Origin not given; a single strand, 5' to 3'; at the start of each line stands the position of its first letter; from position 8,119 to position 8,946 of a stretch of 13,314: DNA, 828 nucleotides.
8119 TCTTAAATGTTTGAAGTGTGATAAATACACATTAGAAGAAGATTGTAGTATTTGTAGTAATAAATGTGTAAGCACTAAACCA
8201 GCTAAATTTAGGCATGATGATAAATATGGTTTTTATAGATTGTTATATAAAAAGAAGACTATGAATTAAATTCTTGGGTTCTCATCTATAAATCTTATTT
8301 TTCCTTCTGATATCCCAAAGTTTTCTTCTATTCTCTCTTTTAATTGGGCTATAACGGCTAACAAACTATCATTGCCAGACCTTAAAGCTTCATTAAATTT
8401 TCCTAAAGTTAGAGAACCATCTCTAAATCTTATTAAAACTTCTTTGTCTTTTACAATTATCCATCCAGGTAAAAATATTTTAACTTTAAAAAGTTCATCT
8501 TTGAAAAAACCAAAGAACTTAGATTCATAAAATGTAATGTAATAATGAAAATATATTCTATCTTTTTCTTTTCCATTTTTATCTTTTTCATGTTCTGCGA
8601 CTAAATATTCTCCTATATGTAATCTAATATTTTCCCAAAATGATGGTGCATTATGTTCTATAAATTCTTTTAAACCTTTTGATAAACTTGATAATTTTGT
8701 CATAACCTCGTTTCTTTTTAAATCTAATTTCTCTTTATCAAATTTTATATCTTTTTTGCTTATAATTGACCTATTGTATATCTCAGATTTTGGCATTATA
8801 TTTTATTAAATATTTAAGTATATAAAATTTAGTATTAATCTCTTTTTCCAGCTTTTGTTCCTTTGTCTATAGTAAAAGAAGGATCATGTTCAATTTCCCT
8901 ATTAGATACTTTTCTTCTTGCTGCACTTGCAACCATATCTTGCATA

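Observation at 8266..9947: Opposite-strand orphan gene pair wedged between nop10 and the PAC2 gene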

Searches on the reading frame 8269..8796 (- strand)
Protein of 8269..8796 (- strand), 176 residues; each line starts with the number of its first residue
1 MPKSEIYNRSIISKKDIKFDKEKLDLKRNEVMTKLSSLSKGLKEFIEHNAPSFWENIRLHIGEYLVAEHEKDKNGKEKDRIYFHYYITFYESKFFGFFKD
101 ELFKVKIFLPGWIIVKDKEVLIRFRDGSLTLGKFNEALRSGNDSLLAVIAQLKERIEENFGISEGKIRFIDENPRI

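Call 3: search_protein_families(library=pfam, proteins=[window:8269-8796:-], max_evalue=1)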
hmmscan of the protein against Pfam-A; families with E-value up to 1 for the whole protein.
window:8269-8796:- (176 aa): 0 families

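Call 4: search_protein_families(library=ncbifam, proteins=[window:8269-8796:-], max_evalue=10)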
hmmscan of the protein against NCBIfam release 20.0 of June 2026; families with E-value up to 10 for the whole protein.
window:8269-8796:- (176 aa): 2 families
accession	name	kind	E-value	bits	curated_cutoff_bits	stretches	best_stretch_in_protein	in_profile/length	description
TIGR03170.1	flgA_cterm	equivalog_domain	0.054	13.5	54.65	0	110-142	76-108/137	flagellar basal body P-ring formation chaperone FlgA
NF045526.1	SdbBC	equivalog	0.1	11.8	400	1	13-94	51-116/367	Dot/Icm T4SS effector alpha/beta hydrolase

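Call 5: search_solved_structures(query=window:8269-8796:-, max_evalue=10)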
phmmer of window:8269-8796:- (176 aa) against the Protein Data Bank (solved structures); distinct sequences matched with E-value up to 10: 0.

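Call 8: find_homologous_proteins(query=window:8269-8796:-, max_evalue=0.001)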
Query window:8269-8796:- (176 aa): 1 proteins with E <= 0.001 among 88 candidates.
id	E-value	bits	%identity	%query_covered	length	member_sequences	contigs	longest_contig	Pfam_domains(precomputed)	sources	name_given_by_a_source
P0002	2.6e-109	381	100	100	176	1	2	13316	-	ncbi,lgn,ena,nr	ncbi:hypothetical protein J4216_05190 [Candidatus Woesearchaeota archaeon]|nr:hypothetical protein [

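Call 15: predict_structure(protein=window:8269-8796:-)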
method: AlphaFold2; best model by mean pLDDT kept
length: 176 residues; sequences in the alignment: 1
mean_pLDDT: 57.2   pTM: 0.49
mean pLDDT of the five models: 57.2, 49.1, 49.1, 47.0, 45.4
residues with pLDDT >= 90: 0; 70-90: 16; 50-70: 124; < 50: 36
segments of 3 or more residues with pLDDT < 50: 1-16, 94-98, 110-118, 173-176
pLDDT, mean of each block of 10 residues (from residue 1): 30 47 69 71 66 62 60 65 63 50 55 38 53 57 59 69 64 47
secondary structure, 60 per line:
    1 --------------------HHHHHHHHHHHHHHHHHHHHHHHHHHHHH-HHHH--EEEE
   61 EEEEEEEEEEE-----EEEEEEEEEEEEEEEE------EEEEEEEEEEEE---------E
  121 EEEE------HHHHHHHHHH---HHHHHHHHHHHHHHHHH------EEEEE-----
elements in order: H21-49 H51-54 E57-71 E77-92 E99-110 E120-124 H131-140 H144-160 E167-171
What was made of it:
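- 8266..8796 (-): orfB (176 aa, J4216_05190), the orfB-type member of the slot family. Predicted long N-terminal helix, three long beta strands, then a strand/hairpin-helix-strand C-terminal unit. AF2 model pLDDT 57 (call 15).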

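Call 25: fold_search(model_id=the predicted structure, library=pdb)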
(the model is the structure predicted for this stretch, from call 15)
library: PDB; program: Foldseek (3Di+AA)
matches with E <= 10: 780; with E <= 0.001: 0
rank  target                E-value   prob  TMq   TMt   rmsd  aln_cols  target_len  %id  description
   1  7d84_A                1.4e-02  0.21  0.20  0.22  22.3       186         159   10  34-fold symmetry Salmonella S ring formed by full-length FliF (released 2021-05-19)
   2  5ms2_A                1.7e-02  0.23  0.18  0.10  18.8       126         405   11  Crystal structure of the Legionella pneumophila effector protein RavZ in complex with human LC3B (released 2017-04-19)
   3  8zdt_A                3.8e-02  0.13  0.20  0.21  20.9       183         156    9  Structure of the RBM3 ring of Salmonella flagellar MS-ring protein FliF with C33 symmetry applied (released 2025-01-01)
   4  6scn_K                4.9e-02  0.13  0.20  0.21  20.3       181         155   10  33mer structure of the Salmonella flagella MS-ring protein FliF (released 2020-03-18)
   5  6scn_A                5.6e-02  0.13  0.20  0.16  20.3       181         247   10  33mer structure of the Salmonella flagella MS-ring protein FliF (released 2020-03-18)
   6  8t8p_A                6.3e-02  0.12  0.19  0.15  23.1       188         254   10  33-mer FliF MS-ring from Salmonella (released 2024-02-28)
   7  6sd1_A                6.3e-02  0.11  0.16  0.18  22.2       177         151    8  Structure of the RBM3/collar region of the Salmonella flagella MS-ring protein FliF with 33-fold symmetry applied (released 2020-03-18)
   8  8han_K                7.1e-02  0.41  0.25  0.11   5.7        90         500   13  Cryo-EM structure of the CBP catalytic core bound to the H4K12acK16ac nucleosome, class 3 (released 2023-05-17)
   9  8q86_E                7.1e-02  0.14  0.20  0.17  11.9       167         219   10  Trimer of the dimeric SaPI2 Stl transcriptional regulator (released 2025-03-05)
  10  2w3y_B                8.6e-02  0.21  0.22  0.16  15.9       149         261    9  Structure of the Evf virulence factor (released 2008-12-30)
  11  7cg7_A                9.2e-02  0.10  0.18  0.19  22.3       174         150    9  Cryo-EM structure of the flagellar MS ring with C34 symmetry from Salmonella (released 2021-04-28)
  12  8qe9_2G               9.8e-02  0.13  0.19  0.16  11.3       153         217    8  Complex between the 80a-Sak SSAP and the SaPI2 Stl master regulator (released 2025-03-05)
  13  5mmj_y                1.1e-01  0.16  0.15  0.19   7.4        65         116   12  Structure of the small subunit of the chloroplast ribosome (released 2017-01-11)
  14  5iva_B                1.2e-01  0.09  0.15  0.16  18.5       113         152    7  The LPS Transporter LptDE from Pseudomonas aeruginosa, core complex (released 2016-05-18)
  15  2p0w_B                1.4e-01  0.14  0.22  0.14  10.9       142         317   12  Human histone acetyltransferase 1 (HAT1) (released 2007-03-13)
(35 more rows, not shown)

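Call 26: fold_search(model_id=the predicted structure, library=viral)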
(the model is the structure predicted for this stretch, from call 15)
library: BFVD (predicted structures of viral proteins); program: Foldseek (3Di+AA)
matches with E <= 10: 976; with E <= 0.001: 0
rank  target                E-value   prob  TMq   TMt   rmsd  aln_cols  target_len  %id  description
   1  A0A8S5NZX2            1.3e-02  0.87  0.33  0.39   9.7       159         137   12  Uncharacterized protein [Myoviridae sp. ctLnO19]
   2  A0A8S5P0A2            3.6e-02  0.63  0.31  0.14  15.8       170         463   12  Uncharacterized protein [Myoviridae sp. ctLnO19]
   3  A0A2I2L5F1            3.6e-02  0.44  0.29  0.28  13.0       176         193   14  Uncharacterized protein [Orpheovirus IHUMI-LCC2]
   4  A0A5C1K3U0            4.3e-02  0.23  0.19  0.08  15.8       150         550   11  PB2 (Fragment) [Guadeloupe mosquito quaranja-like virus 1]
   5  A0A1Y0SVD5            4.6e-02  0.25  0.24  0.23  17.3       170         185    9  Uncharacterized protein [Pseudomonas phage Noxifer]
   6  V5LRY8                6.7e-02  0.16  0.22  0.22  15.8       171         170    9  (no name in the UniProt tables at hand)
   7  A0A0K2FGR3            7.1e-02  0.54  0.23  0.42  18.8       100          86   14  Uncharacterized protein [Enterobacter phage phiEap-3]
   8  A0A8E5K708            8.1e-02  0.11  0.16  0.20  15.1       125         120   15  (no name in the UniProt tables at hand)
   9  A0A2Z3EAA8            9.1e-02  0.38  0.27  0.12   7.4       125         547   10  (no name in the UniProt tables at hand)
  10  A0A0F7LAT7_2          9.7e-02  0.57  0.28  0.06   8.0       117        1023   12  (no name in the UniProt tables at hand)
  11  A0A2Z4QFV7            9.7e-02  0.21  0.22  0.23  14.4       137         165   12  (no name in the UniProt tables at hand)
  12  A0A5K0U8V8            1.0e-01  0.08  0.17  0.06  19.1       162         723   11  Uncharacterized protein [Yasminevirus sp. GU-2018]
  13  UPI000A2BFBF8         1.2e-01  0.54  0.29  0.44   8.0       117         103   11  (no name look-up for this kind of identifier)
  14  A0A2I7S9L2            1.2e-01  0.54  0.30  0.14  10.2       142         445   12  (no name in the UniProt tables at hand)
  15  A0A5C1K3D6            1.2e-01  0.15  0.18  0.09  15.0       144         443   13  PB2 (Fragment) [Guadeloupe mosquito quaranja-like virus 2]
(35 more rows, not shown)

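Call 30: search_protein_representatives(alignment_id=A1)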
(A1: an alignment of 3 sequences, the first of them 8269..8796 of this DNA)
Query: 3 sequences, 150 profile positions. Proteins with E-value up to 0.001 (for the whole library): 4; up to 1e-10: 3; up to 1e-30: 2. The best 4 are listed.
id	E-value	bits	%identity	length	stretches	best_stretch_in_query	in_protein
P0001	6.5e-73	259.9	-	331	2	5-124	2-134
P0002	1.4e-71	255.6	-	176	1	2-150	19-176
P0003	9.4e-11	58.2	-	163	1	11-144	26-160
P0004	7.5e-08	48.7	-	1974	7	84-136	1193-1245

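Call 33: find_homologous_proteins(query=A3, max_evalue=0.01)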
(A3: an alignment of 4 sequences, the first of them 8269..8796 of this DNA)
Query A3 (4 sequences) (176 aa, profile of the alignment): 2 proteins with E <= 0.01 among 2645 candidates.
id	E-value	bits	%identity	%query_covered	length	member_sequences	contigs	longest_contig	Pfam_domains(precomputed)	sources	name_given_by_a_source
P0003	1.4e-64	235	34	79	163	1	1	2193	-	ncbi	-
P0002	1.3e-54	202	100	100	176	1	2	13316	-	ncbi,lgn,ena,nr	ncbi:hypothetical protein J4216_05190 [Candidatus Woesearchaeota archaeon]|nr:hypothetical protein [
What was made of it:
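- Tried and rejected: With the family alignment, only P0003 was added (call 33).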

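Call 36: find_encoding_contigs(protein=P0003, flank=10000)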
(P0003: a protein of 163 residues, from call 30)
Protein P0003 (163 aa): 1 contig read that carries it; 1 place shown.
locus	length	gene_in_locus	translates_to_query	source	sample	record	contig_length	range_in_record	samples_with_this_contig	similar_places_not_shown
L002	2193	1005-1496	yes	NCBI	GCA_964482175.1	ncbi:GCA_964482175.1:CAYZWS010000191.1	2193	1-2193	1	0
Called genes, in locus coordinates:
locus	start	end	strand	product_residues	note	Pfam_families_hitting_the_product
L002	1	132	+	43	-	?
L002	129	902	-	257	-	PF09754:PAC2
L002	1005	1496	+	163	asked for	-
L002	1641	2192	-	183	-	?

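Call 37: find_encoding_contigs(protein=P0002, flank=10000)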
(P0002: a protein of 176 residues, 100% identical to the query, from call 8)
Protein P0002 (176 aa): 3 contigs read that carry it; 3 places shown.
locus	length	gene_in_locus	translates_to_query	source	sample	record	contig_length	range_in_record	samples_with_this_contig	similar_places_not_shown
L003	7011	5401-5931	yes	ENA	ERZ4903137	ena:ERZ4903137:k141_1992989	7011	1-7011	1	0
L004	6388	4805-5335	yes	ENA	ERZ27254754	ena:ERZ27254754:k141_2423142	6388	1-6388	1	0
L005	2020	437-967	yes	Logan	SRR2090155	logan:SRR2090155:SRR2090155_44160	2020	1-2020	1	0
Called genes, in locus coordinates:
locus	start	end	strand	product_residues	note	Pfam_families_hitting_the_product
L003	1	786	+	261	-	?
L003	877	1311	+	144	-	PF00583:Acetyltransf_1, PF13673:Acetyltransf_10 (weak), PF13508:Acetyltransf_7, PF08445:FR47 (weak)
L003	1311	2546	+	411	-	PF27218:MJ0043_C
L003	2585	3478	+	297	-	PF01784:DUF34_NIF3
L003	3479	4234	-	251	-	PF09754:PAC2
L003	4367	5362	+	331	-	-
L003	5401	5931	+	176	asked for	-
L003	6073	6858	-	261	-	PF00575:S1 (weak), PF07541:EIF_2_alpha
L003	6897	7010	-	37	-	?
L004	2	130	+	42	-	?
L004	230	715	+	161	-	PF13673:Acetyltransf_10 (weak), PF00583:Acetyltransf_1, PF13508:Acetyltransf_7, PF08445:FR47 (weak)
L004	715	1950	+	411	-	PF27218:MJ0043_C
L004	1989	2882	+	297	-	PF01784:DUF34_NIF3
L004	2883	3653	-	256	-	PF09754:PAC2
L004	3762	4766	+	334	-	-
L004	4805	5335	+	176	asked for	-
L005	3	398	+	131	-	?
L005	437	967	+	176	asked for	-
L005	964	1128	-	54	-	PF04135:Nop10p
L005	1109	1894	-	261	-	PF00575:S1 (weak), PF07541:EIF_2_alpha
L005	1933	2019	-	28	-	?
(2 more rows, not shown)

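Call 61: search_protein_families(library=pfam, proteins=[P0003], max_evalue=1)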
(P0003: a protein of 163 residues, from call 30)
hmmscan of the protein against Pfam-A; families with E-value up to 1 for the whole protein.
P0003 (163 aa): 3 families
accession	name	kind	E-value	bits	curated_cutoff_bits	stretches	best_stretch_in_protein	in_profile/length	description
PF00240.29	ubiquitin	-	0.018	15.3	25.4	1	137-162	19-44/72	Ubiquitin family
PF17279.8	DUF5344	-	0.082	13.9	27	0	23-52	46-75/87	Family of unknown function (DUF5344)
PF23919.1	DUF7258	-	0.16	12.6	27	0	99-136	20-56/76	Domain of unknown function (DUF7258)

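Call 62: search_protein_families(library=phrogs, proteins=[window:8269-8796:-, P0003], max_evalue=1)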
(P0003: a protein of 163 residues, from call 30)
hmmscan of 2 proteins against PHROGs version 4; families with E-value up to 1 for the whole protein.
window:8269-8796:- (176 aa): 1 family
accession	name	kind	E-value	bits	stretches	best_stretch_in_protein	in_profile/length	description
phrog_17199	-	unknown function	0.24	12.5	1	69-94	20-44/60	-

P0003 (163 aa): 0 families

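Call 63: search_protein_families(library=padloc, proteins=[window:8269-8796:-, P0003], max_evalue=1)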
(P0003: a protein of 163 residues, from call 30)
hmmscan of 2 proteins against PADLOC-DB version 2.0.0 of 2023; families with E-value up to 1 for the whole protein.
window:8269-8796:- (176 aa): 0 families

P0003 (163 aa): 0 families
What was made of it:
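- On Known anti-phage defence or toxin-antitoxin systems: No PADLOC, Pfam or NCBIfam hit for any of the five proteins (calls 3, 4, 61, 63)
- No PADLOC hit (call 63).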

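Call 67: search_solved_structures(query=A7, max_evalue=10)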
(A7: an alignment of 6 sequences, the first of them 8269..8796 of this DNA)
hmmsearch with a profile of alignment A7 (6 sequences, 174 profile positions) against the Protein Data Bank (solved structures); distinct sequences matched with E-value up to 10: 0.

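Call 70: search_dna_similar(query=window:8269-8796:-, collection=phages, mode=protein, max_evalue=0.1, max_rows=10)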
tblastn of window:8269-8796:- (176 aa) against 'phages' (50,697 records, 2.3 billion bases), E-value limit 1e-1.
No match.

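Call 72: find_related_loci(query=window:8269-8796:-, collection=viral_contigs, flank=3000)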
Query window:8269-8796:- (176 aa) in viral_contigs; peptide patterns used: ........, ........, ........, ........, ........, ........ (x = any residue, [..] = any of these).
19 stretches matched a pattern, but none encodes a relative of the query by tblastn (E <= 1e-3).

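Call 83: list_cluster_members(proteins=[P0003])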
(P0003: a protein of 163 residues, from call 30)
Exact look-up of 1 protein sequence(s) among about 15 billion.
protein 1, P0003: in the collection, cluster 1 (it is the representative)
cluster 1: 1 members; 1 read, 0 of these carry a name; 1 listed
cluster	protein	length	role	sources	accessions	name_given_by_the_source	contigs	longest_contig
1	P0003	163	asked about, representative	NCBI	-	-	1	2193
